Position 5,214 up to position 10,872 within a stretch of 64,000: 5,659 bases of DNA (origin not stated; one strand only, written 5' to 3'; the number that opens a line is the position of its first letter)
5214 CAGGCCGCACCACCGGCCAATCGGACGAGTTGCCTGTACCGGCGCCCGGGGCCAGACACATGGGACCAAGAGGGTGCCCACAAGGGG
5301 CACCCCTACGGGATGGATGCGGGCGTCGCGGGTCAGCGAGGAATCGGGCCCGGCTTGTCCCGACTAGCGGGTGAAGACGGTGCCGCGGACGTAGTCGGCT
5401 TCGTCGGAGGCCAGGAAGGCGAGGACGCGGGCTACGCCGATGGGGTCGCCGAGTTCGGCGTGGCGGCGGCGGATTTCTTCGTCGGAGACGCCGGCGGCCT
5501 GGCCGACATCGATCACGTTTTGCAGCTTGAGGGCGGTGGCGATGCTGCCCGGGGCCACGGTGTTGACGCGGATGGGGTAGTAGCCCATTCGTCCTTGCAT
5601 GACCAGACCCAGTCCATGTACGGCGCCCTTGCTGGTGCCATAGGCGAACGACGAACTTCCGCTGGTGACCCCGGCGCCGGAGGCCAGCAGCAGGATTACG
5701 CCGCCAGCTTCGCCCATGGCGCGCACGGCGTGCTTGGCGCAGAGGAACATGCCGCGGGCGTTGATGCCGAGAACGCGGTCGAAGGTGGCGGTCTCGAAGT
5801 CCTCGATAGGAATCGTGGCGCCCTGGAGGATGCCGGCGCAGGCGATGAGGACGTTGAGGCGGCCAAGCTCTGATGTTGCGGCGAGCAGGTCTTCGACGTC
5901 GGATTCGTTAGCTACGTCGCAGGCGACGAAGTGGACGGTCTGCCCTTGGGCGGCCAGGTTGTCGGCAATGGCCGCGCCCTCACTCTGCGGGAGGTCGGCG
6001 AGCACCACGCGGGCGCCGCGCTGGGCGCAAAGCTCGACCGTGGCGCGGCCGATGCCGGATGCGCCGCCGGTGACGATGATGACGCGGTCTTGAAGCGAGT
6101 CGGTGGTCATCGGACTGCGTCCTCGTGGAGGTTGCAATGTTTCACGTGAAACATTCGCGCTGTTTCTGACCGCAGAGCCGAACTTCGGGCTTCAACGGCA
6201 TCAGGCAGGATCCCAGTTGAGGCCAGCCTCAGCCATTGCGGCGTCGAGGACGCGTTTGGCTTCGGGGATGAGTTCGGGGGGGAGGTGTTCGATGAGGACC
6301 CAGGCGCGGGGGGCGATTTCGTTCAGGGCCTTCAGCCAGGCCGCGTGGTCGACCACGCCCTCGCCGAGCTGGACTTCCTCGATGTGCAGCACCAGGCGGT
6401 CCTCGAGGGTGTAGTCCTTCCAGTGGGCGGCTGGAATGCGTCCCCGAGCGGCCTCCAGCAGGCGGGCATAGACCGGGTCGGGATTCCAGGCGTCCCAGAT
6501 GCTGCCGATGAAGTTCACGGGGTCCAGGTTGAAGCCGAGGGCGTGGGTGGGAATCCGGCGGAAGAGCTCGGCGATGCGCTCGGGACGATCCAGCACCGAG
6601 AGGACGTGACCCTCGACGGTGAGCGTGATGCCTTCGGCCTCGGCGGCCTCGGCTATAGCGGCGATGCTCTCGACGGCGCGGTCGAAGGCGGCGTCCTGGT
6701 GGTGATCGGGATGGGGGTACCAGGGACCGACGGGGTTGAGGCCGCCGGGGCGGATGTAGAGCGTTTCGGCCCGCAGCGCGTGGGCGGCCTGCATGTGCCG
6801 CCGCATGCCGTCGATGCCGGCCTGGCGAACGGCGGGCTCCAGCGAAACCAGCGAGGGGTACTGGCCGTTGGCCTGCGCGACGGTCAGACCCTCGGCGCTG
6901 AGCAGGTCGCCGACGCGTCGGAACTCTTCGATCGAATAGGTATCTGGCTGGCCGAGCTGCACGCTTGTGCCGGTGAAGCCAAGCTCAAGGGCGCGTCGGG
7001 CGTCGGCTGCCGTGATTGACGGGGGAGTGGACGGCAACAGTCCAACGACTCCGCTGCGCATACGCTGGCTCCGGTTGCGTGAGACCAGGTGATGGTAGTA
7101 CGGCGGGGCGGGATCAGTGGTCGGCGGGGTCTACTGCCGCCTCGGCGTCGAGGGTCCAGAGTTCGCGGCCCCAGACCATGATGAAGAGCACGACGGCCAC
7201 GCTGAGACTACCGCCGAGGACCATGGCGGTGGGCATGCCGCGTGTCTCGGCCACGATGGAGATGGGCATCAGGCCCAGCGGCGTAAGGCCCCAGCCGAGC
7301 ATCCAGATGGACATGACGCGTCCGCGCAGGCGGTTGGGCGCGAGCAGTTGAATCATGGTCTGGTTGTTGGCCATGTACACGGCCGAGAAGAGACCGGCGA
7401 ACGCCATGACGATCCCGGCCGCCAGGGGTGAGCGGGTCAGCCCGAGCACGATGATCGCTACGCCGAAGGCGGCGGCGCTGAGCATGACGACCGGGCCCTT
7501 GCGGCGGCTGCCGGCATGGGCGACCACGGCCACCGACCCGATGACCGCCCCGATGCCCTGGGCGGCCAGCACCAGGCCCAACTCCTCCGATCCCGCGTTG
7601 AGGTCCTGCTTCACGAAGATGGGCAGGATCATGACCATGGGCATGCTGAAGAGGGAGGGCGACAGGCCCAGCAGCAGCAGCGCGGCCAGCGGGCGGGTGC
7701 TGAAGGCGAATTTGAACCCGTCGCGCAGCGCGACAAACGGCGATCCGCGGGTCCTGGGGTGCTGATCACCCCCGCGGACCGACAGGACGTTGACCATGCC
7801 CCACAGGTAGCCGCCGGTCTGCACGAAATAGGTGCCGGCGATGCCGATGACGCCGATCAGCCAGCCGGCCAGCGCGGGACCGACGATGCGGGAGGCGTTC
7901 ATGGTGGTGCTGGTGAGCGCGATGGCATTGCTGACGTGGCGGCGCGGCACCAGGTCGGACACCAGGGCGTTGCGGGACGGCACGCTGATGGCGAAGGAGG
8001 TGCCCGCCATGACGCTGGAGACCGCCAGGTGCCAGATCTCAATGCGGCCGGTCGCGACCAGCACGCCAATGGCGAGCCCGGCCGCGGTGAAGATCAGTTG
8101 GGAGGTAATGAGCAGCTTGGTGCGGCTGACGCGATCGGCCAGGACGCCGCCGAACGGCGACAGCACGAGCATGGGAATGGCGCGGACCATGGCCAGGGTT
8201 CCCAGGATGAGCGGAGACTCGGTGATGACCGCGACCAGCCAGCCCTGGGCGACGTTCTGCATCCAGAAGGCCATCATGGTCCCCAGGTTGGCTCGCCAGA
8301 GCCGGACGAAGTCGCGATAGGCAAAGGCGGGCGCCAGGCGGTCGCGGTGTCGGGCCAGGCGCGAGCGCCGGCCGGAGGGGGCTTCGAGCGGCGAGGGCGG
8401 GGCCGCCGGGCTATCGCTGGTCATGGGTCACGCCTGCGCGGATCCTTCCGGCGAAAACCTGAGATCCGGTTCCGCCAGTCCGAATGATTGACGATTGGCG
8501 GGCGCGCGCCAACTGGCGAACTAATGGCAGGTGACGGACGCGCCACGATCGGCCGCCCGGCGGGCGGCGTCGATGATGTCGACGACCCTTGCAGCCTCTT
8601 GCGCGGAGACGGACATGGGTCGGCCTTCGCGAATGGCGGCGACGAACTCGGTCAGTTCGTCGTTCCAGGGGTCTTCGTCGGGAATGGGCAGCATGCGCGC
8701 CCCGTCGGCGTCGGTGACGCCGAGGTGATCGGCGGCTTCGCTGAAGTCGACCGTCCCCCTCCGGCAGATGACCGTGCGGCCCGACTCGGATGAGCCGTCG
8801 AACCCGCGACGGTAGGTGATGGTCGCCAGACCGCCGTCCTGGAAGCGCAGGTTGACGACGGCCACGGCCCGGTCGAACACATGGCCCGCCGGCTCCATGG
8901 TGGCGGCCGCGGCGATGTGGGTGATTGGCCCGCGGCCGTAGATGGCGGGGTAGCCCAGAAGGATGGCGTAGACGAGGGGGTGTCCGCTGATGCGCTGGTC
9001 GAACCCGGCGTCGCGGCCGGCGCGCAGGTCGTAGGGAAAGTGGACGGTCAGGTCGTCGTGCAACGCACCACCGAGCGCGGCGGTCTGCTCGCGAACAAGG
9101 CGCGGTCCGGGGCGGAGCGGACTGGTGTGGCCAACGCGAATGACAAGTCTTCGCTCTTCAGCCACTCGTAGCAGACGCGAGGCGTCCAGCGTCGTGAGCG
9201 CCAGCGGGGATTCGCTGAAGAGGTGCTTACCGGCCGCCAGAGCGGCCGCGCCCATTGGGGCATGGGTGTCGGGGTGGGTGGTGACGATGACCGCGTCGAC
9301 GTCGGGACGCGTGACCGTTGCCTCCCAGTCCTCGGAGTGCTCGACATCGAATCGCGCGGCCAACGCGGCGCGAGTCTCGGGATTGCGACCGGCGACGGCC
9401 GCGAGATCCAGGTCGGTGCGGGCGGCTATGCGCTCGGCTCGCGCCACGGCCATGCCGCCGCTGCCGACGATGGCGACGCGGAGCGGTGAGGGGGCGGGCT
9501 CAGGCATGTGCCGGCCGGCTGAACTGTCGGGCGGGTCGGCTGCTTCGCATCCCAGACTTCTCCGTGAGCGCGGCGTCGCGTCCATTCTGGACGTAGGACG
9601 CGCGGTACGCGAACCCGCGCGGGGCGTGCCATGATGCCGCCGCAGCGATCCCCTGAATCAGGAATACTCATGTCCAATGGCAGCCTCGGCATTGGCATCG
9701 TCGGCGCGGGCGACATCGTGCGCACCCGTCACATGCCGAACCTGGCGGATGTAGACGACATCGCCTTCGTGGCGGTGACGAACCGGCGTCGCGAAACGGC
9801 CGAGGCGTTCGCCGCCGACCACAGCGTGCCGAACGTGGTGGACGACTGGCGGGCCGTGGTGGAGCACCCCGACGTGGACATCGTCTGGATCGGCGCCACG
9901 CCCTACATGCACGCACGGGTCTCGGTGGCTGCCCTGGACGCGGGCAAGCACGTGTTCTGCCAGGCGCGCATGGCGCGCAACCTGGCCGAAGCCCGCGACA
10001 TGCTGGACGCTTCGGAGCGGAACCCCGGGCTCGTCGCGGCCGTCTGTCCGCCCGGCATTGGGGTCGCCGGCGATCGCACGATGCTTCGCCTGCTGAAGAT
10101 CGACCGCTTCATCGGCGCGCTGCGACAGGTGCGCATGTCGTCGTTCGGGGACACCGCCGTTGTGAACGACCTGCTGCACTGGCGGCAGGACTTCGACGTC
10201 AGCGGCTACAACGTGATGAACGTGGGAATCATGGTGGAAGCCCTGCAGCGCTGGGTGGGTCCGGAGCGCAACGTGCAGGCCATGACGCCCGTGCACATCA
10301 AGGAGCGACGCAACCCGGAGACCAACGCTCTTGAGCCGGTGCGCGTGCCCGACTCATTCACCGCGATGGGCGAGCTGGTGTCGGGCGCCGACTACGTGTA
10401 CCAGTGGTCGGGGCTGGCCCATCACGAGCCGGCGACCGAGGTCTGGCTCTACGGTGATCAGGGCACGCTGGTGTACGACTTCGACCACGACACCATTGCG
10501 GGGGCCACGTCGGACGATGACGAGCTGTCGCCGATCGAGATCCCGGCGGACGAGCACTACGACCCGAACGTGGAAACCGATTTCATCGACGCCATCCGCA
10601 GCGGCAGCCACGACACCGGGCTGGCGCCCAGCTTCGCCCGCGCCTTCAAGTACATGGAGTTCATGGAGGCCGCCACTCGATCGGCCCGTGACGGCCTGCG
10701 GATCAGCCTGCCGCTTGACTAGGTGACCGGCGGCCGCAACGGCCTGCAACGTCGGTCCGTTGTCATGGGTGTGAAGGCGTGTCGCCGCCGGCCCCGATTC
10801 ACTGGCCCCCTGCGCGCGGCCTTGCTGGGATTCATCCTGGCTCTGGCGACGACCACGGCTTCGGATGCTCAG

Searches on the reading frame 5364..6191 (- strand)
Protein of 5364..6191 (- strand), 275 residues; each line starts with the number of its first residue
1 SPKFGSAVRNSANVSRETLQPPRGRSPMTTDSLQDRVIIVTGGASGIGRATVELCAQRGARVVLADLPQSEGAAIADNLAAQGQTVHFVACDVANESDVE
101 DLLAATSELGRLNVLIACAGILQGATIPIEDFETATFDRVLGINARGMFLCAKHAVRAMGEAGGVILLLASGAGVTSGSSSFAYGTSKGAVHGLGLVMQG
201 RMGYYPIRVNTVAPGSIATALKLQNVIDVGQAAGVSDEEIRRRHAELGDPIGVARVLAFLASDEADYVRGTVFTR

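Call 9: search_protein_families(library=pfam, proteins=[window:5364-6191:-], max_evalue=0.001)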
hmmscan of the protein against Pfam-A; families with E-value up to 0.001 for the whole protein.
window:5364-6191:- (275 aa): 5 families
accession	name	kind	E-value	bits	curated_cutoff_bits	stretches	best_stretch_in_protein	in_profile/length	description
PF13561.12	adh_short_C2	-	1.9e-43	149.2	27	1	44-273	3-229/236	Enoyl-(Acyl carrier protein) reductase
PF00106.31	adh_short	-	1.9e-43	148.7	26.6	1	36-222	1-187/195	short chain dehydrogenase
PF08659.16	KR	-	1e-13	52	22.6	1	38-188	3-153/180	KR domain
PF01370.27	Epimerase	-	1.2e-05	25.3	20.9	1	38-105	1-62/240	NAD dependent epimerase/dehydratase family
PF03435.24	Sacchrp_dh_NADP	-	2.7e-05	24.9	25.1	1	43-106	5-69/129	Saccharopine dehydrogenase NADP binding domain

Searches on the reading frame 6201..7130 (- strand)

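Call 9: search_protein_families(library=pfam, proteins=[window:6201-7130:-], max_evalue=0.001)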
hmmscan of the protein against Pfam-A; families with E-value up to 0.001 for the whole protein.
window:6201-7130:- (309 aa): 1 family
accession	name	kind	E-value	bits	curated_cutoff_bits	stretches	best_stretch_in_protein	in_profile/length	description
PF01261.30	AP_endonuc_2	-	7.9e-27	95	31.1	1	45-296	2-247/249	Xylose isomerase-like TIM barrel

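Call 24: search_protein_families(library=ncbifam, proteins=[window:6201-7130:-], max_evalue=0.01)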
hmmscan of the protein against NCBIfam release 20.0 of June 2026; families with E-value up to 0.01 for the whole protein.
window:6201-7130:- (309 aa): 4 families
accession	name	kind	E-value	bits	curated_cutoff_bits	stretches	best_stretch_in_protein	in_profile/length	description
NF009688.0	PRK13209.1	subfamily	1.3e-06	27.6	317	1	94-283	86-255/286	L-ribulose-5-phosphate 3-epimerase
NF009689.0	PRK13210.1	subfamily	2.6e-05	23.5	200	1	90-304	79-284/286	L-ribulose-5-phosphate 3-epimerase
TIGR00542.1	hxl6Piso_put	equivalog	3.5e-05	23.3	272.15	1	95-282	82-249/279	L-ribulose-5-phosphate 3-epimerase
NF051856.1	PsicseEpim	equivalog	7.8e-05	22.6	300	1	47-173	25-150/287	D-psicose 3-epimerase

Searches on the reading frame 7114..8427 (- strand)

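Call 9: search_protein_families(library=pfam, proteins=[window:7114-8427:-], max_evalue=0.001)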
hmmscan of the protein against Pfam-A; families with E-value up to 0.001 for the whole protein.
window:7114-8427:- (437 aa): 3 families
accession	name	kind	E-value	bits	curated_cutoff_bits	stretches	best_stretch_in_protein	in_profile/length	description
PF05977.19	MFS_3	-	1.3e-48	166.2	27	1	35-417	7-390/524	Transmembrane secretion effector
PF07690.21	MFS_1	-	2.7e-45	155.2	33.4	2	47-381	5-341/347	Major Facilitator Superfamily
PF06779.20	MFS_4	-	1.7e-05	24.8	26.3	1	88-195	241-343/364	Uncharacterised MFS-type transporter YbfB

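Call 24: search_protein_families(library=ncbifam, proteins=[window:7114-8427:-], max_evalue=0.01)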
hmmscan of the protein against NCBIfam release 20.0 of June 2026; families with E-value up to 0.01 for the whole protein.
window:7114-8427:- (437 aa): 17 families
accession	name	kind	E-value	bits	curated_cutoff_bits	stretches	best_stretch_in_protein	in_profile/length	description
TIGR00900.1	2A0121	subfamily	8.5e-51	173.4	319.6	1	40-387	1-354/364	H+ Antiporter protein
NF007792.0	PRK10489.1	equivalog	2.7e-39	135.4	324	1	42-430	21-409/419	enterobactin transporter EntS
NF012178.0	tet_MFS_V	exception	6.3e-23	81.5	640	1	33-393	4-371/409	tetracycline efflux MFS transporter Tet(V)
NF052575.1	MFS_efflux_Tap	equivalog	3.9e-16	59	625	1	57-420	23-394/401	multidrug efflux MFS transporter Tap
NF000245.1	macrolide_MefA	exception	3.1e-15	56.1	675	1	42-415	13-392/405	macrolide efflux MFS transporter Mef(A)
TIGR00880.1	2_A_01_02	superfamily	4.9e-14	52.6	131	1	78-202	3-122/141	multidrug resistance protein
NF006386.0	PRK08633.1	equivalog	2.6e-12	45.3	1221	1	78-404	52-392/1147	acyl-[ACP]--phospholipid O-acyltransferase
NF000246.1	macrolide_MefC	exception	4.6e-11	42.4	870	1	38-415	8-391/407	macrolide efflux MFS transporter Mef(C)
TIGR00895.1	2A0115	subfamily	3.2e-08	32.9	418.55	1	52-200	36-174/398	aromatic acid/H+ symport family MFS transporter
NF000051.1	macrolide_MefB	exception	4.3e-08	32.5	800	1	59-414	30-391/409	macrolide efflux MFS transporter Mef(B)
NF000154.1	macrolide_MefEN2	exception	2e-07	30.7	800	1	70-404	38-376/401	macrolide efflux MFS transporter Mef(En2)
TIGR00881.1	2A0104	subfamily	2.3e-06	26.9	407.75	1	279-421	28-172/379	phosphoglycerate transporter protein PgtP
TIGR00711.1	efflux_EmrB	subfamily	2.5e-06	26.5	230.2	1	91-195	55-154/485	DHA2 family efflux MFS transporter permease subunit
TIGR00893.1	2A0114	subfamily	1.1e-05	24.6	395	1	70-207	248-388/399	D-galactonate transporter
NF007799.0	PRK10504.1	subfamily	1.6e-05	24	426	1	56-192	28-159/471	multidrug transporter subunit MdtD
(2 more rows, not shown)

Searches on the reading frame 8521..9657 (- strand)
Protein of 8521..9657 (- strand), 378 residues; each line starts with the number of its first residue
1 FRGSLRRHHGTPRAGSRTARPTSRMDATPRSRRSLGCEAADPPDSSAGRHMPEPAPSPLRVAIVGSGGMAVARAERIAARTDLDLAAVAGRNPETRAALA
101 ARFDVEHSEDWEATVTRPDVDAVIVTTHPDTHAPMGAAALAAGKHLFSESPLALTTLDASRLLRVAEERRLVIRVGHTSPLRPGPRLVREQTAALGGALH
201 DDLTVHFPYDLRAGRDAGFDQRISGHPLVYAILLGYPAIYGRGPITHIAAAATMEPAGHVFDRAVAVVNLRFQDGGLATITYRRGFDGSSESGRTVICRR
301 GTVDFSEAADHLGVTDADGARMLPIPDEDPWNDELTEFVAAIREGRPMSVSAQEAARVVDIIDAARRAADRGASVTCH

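Call 9: search_protein_families(library=pfam, proteins=[window:8521-9657:-], max_evalue=0.001)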
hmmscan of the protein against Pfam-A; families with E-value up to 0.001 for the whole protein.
window:8521-9657:- (378 aa): 3 families
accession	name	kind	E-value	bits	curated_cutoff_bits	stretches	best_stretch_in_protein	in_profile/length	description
PF01408.29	GFO_IDH_MocA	-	1.4e-24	87.5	24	1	59-177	1-120/120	Oxidoreductase family, NAD-binding Rossmann fold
PF03807.23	F420_oxidored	-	6.7e-05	23.8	21.6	1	60-135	1-75/94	NADP oxidoreductase coenzyme F420-dependent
PF03447.22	NAD_binding_3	-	7e-05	24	24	1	72-169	8-109/116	Homoserine dehydrogenase, NAD binding domain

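Call 24: search_protein_families(library=ncbifam, proteins=[window:8521-9657:-], max_evalue=0.01)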
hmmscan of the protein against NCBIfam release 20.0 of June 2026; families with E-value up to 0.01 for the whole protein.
window:8521-9657:- (378 aa): 10 families
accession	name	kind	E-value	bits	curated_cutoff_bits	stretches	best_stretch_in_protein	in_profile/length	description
TIGR04380.1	myo_inos_iolG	equivalog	1.1e-24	87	355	2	59-177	2-122/330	inositol 2-dehydrogenase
NF040723.1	UDP-GlcNAcDh_Arch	equivalog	2.2e-15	57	450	1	59-183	1-124/302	UDP-N-acetylglucosamine 3-dehydrogenase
NF052479.1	LevoglcsnDh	equivalog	2.2e-12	46.4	650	1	87-174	40-128/386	levoglucosan dehydrogenase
NF008607.0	PRK11579.1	subfamily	5.7e-12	45.3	330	1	59-178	5-123/346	oxidoreductase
NF052679.1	InsChiInosDhIolG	equivalog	1.3e-09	37.5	540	1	59-170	3-119/343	bifunctional inositol 2-dehydrogenase/D-chiro-inositol 1-dehydrogenase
NF058561.1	BT_2158_fam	equivalog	2.4e-08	33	750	1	56-177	32-154/487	glycoside 3-dehydrogenase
NF041392.1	XylDh_Gfo6_Halo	equivalog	6.7e-08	31.7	350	1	57-190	15-153/350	D-xylose 1-dehydrogenase Gfo6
NF007574.0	PRK10206.1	equivalog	2.1e-06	27.1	352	1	104-173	50-119/345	oxidoreductase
NF058563.1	BT_2159_fam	equivalog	0.00064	18.8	650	1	60-172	2-115/350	disaccharide 3-dehydrogenase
TIGR01921.1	DAP-DH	equivalog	0.0022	17.3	180.6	1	59-142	4-83/324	diaminopimelate dehydrogenase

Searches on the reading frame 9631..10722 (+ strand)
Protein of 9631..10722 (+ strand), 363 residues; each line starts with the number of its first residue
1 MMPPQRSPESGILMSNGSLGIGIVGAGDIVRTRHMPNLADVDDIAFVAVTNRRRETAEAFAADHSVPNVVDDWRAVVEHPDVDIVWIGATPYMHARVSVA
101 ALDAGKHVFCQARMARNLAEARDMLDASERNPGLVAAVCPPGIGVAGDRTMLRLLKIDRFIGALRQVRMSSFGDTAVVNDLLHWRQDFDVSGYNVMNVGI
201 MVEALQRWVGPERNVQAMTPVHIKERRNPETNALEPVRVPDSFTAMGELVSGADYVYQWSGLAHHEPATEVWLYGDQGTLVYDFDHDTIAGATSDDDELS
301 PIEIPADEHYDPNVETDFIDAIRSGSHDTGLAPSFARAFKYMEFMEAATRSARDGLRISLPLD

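Call 3: search_protein_families(library=pfam, proteins=[window:9631-10722:+], max_evalue=0.1)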
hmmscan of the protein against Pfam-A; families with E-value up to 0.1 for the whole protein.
window:9631-10722:+ (363 aa): 4 families
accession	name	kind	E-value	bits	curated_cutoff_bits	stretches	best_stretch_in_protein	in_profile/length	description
PF01408.29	GFO_IDH_MocA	-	6.8e-19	69.2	24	1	20-133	2-114/120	Oxidoreductase family, NAD-binding Rossmann fold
PF22725.1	GFO_IDH_MocA_C3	-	1.8e-06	28.4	27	1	160-280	12-123/124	GFO/IDH/MocA C-terminal domain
PF02894.22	GFO_IDH_MocA_C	-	0.0052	17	22.9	1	161-358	9-216/218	Oxidoreductase family, C-terminal alpha/beta domain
PF03447.22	NAD_binding_3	-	0.0055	17.9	24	1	42-110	20-87/116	Homoserine dehydrogenase, NAD binding domain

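Call 24: search_protein_families(library=ncbifam, proteins=[window:9631-10722:+], max_evalue=0.01)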
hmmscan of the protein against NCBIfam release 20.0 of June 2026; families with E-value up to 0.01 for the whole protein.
window:9631-10722:+ (363 aa): 10 families
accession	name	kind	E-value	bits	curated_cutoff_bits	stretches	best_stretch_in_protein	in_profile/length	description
NF052479.1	LevoglcsnDh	equivalog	3.6e-18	65.4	650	1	49-228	41-221/386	levoglucosan dehydrogenase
TIGR04380.1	myo_inos_iolG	equivalog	3e-15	55.9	355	1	19-129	2-112/330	inositol 2-dehydrogenase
NF041392.1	XylDh_Gfo6_Halo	equivalog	1.8e-09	36.9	350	1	16-357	14-347/350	D-xylose 1-dehydrogenase Gfo6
NF052679.1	InsChiInosDhIolG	equivalog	2.8e-09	36.4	540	1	19-128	3-113/343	bifunctional inositol 2-dehydrogenase/D-chiro-inositol 1-dehydrogenase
NF008607.0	PRK11579.1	subfamily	3.3e-09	36.2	330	1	18-136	4-118/346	oxidoreductase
NF040723.1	UDP-GlcNAcDh_Arch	equivalog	6.3e-08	32.5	450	1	20-131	2-110/302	UDP-N-acetylglucosamine 3-dehydrogenase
NF058561.1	BT_2158_fam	equivalog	4.9e-07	28.7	750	1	30-130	43-145/487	glycoside 3-dehydrogenase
NF007574.0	PRK10206.1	equivalog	1.8e-05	24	352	1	23-135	7-118/345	oxidoreductase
TIGR02371.1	ala_DH_arch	equivalog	0.001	18.3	409.15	1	15-108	125-218/325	alanine dehydrogenase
NF004976.0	PRK06349.1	subfamily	0.0021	17.2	205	1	18-110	9-103/430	homoserine dehydrogenase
